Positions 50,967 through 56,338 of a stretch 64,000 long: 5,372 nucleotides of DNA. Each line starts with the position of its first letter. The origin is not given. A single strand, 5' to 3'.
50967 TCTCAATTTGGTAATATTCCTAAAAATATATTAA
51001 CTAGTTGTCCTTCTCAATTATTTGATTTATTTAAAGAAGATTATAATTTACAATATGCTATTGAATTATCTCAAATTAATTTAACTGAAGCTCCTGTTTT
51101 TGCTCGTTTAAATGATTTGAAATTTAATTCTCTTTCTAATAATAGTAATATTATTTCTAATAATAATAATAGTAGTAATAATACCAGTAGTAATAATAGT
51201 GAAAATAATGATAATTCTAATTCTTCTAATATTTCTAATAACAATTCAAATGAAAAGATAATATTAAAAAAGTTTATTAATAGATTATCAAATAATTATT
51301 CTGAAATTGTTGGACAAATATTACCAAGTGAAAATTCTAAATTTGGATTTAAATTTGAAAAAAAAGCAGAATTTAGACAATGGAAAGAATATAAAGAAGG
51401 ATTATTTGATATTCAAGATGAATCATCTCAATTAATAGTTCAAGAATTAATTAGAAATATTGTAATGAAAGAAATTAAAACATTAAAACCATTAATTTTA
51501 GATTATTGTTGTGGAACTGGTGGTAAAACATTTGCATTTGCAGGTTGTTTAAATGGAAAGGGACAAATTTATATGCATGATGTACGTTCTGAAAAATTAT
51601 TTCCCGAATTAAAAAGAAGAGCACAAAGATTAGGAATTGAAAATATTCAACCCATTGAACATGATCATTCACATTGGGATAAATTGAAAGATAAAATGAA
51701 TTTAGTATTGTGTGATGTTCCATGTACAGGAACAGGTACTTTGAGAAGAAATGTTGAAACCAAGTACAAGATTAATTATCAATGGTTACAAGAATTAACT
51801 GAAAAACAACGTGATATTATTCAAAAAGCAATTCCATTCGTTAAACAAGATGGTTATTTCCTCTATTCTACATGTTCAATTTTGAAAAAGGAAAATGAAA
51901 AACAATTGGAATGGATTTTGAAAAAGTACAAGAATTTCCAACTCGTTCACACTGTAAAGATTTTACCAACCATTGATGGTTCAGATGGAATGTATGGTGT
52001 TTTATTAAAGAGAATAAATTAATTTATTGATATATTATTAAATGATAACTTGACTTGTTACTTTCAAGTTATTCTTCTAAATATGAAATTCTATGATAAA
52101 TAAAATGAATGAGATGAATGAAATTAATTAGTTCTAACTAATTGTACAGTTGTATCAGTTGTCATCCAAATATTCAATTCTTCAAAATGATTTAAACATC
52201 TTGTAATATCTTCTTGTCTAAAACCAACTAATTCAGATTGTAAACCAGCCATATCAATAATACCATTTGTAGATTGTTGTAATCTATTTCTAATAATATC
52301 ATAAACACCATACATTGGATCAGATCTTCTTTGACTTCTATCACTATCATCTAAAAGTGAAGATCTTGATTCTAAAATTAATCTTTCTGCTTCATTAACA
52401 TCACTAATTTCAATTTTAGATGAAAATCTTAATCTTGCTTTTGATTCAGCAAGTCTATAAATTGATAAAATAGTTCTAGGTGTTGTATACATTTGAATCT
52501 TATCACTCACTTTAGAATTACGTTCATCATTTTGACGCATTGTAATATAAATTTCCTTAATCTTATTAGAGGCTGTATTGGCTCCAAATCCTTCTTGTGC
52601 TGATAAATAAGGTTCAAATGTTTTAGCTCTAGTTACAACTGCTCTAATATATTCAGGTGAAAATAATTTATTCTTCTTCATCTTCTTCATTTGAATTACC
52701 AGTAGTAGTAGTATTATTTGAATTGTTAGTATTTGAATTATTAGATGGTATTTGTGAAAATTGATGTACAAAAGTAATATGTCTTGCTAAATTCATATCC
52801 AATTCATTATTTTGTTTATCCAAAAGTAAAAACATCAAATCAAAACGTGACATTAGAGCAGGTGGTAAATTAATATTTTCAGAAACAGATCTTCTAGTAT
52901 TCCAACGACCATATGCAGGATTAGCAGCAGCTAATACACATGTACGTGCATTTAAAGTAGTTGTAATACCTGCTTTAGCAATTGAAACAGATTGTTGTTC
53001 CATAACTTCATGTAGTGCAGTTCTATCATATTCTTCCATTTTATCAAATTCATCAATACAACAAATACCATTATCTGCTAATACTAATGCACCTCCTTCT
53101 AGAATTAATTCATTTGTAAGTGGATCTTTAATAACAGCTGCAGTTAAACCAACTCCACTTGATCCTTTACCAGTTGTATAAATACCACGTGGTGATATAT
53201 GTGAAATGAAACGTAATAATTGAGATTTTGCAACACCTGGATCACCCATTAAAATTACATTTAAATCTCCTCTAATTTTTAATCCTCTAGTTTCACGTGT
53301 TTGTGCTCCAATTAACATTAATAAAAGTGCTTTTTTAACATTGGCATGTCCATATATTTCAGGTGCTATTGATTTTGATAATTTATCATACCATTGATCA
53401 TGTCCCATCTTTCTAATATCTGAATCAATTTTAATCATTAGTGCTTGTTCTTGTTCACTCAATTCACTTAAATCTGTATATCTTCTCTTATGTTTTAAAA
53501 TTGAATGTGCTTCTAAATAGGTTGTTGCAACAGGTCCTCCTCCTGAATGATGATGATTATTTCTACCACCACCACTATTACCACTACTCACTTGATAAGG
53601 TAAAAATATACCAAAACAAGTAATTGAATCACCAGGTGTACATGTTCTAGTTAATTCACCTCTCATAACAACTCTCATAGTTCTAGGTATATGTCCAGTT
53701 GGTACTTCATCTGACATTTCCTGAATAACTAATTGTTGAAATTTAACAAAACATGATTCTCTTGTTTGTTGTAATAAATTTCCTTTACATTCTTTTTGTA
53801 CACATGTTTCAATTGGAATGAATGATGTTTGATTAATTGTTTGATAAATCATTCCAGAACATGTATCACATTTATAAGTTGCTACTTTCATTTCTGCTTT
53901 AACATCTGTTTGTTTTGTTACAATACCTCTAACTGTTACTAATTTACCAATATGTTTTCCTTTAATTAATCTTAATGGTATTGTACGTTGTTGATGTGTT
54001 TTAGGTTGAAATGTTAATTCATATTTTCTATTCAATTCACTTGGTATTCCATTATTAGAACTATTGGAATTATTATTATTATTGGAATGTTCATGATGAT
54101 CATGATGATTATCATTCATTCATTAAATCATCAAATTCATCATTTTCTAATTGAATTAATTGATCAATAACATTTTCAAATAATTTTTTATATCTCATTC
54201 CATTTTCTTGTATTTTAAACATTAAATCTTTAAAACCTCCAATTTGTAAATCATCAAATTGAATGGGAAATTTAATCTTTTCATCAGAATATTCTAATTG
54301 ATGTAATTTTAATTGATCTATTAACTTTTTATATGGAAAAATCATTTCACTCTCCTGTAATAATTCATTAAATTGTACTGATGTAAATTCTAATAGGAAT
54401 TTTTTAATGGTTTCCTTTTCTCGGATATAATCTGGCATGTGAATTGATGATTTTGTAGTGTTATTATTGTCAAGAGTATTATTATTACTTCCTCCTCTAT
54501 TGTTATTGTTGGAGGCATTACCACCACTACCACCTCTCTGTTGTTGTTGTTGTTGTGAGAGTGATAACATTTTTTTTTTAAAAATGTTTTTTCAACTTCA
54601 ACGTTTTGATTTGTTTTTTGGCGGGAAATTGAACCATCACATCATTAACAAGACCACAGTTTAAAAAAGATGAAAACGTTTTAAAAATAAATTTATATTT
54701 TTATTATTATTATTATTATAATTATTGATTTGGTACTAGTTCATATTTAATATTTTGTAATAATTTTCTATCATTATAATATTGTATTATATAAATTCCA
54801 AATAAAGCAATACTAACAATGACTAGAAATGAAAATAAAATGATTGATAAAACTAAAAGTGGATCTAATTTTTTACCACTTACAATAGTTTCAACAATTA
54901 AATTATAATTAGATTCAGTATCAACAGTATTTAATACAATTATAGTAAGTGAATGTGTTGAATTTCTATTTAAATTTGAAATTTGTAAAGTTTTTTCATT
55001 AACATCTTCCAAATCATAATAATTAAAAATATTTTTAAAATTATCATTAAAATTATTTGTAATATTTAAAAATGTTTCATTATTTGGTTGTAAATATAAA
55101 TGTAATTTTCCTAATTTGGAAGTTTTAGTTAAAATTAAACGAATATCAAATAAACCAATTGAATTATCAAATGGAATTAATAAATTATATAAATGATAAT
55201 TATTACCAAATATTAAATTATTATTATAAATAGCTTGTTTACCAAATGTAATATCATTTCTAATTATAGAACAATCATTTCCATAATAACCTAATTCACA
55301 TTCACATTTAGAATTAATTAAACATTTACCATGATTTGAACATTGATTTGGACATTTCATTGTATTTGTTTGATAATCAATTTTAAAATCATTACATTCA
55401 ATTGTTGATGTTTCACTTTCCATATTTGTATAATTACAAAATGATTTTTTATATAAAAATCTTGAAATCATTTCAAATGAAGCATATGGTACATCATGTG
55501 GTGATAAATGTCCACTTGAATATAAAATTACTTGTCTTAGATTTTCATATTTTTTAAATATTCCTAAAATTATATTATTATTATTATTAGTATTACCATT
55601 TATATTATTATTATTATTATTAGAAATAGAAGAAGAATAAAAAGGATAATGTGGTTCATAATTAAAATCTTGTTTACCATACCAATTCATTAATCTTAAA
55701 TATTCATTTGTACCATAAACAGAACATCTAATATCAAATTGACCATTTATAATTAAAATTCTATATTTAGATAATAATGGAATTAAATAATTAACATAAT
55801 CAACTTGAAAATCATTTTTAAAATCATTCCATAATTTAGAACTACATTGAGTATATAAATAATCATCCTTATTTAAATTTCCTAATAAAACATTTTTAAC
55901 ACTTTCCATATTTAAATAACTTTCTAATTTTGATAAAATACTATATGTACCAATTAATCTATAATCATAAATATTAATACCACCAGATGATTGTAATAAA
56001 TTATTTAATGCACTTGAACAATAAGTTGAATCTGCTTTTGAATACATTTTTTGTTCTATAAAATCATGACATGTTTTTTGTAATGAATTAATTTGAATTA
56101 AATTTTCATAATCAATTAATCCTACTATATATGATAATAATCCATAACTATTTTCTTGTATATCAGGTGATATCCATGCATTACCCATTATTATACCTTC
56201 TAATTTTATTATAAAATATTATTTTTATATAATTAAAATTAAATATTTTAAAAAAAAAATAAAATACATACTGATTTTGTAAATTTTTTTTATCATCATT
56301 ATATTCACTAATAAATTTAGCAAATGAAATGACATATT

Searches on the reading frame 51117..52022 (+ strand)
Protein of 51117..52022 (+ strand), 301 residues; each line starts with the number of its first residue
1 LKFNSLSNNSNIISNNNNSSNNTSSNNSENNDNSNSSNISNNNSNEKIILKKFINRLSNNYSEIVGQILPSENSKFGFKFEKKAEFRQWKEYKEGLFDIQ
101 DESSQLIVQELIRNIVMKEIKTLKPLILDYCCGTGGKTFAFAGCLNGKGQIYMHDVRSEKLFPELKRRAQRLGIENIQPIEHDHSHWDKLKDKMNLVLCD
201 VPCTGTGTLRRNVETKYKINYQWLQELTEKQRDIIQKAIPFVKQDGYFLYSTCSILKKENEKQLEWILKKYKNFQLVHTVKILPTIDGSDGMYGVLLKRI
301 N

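Call 81: search_protein_families(library=pfam, proteins=[window:51117-52022:+], max_evalue=0.001)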
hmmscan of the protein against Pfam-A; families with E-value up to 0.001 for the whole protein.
window:51117-52022:+ (301 aa): 4 families
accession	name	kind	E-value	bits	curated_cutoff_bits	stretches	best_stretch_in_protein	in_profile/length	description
PF01189.24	Methyltr_RsmB-F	-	4.9e-34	118.2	27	1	126-279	11-165/199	16S rRNA methyltransferase RsmB/F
PF13847.12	Methyltransf_31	-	2e-08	34.5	27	1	127-261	7-127/145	Methyltransferase domain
PF13649.12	Methyltransf_25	-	9.8e-06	26.6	27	1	127-199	1-70/97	Methyltransferase domain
PF01209.24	Ubie_methyltran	-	0.00015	21.7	20.1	1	110-182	33-105/233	ubiE/COQ5 methyltransferase family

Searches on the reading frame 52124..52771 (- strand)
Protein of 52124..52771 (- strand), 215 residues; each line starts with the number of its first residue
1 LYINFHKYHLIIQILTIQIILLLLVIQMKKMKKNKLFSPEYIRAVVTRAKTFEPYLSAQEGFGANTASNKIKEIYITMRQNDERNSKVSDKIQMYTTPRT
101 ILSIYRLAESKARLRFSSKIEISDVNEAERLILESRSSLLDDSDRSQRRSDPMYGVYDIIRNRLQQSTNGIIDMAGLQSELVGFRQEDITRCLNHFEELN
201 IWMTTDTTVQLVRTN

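Call 81: search_protein_families(library=pfam, proteins=[window:52124-52771:-], max_evalue=0.001)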
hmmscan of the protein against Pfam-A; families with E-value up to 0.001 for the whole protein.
window:52124-52771:- (215 aa): 1 family
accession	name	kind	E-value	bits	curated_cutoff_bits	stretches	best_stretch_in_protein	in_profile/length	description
PF17855.7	MCM_lid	-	4.4e-14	53.2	27.4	1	43-135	4-86/87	MCM AAA-lid domain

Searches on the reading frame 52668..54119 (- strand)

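Call 81: search_protein_families(library=pfam, proteins=[window:52668-54119:-], max_evalue=0.001)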
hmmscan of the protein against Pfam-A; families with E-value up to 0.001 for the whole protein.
window:52668-54119:- (483 aa): 4 families
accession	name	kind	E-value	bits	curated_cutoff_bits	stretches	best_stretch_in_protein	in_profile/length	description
PF00493.29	MCM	-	2.3e-97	325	23.3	1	235-451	5-223/224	MCM P-loop domain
PF17207.9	MCM_OB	-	6.1e-32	110.5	24.8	1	49-174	2-124/126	MCM OB domain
PF01078.27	Mg_chelatase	-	5.7e-09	36.1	20.3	1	341-403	98-160/207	Magnesium chelatase, subunit ChlI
PF07728.20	AAA_5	-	9.4e-06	26.1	22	1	287-410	1-126/139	AAA domain (dynein-related subfamily)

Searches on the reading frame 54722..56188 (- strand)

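Call 81: search_protein_families(library=pfam, proteins=[window:54722-56188:-], max_evalue=0.001)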
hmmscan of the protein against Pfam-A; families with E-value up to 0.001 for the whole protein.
window:54722-56188:- (488 aa): 4 families
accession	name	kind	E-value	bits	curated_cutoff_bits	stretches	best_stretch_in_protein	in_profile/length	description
PF00450.28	Peptidase_S10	-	2.6e-24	86.8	21.9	1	1-245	176-418/420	Serine carboxypeptidase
PF25024.1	EGF_TEN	-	5.7e-07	29.8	65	1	247-309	130-191/234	Teneurin EGF domain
PF23106.1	EGF_Teneurin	-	3.3e-06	27.5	24.3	1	279-308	1-29/30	Teneurin-like EGF domain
PF07974.19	EGF_2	-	3.4e-05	24.5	22.1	1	279-306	1-32/32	EGF-like domain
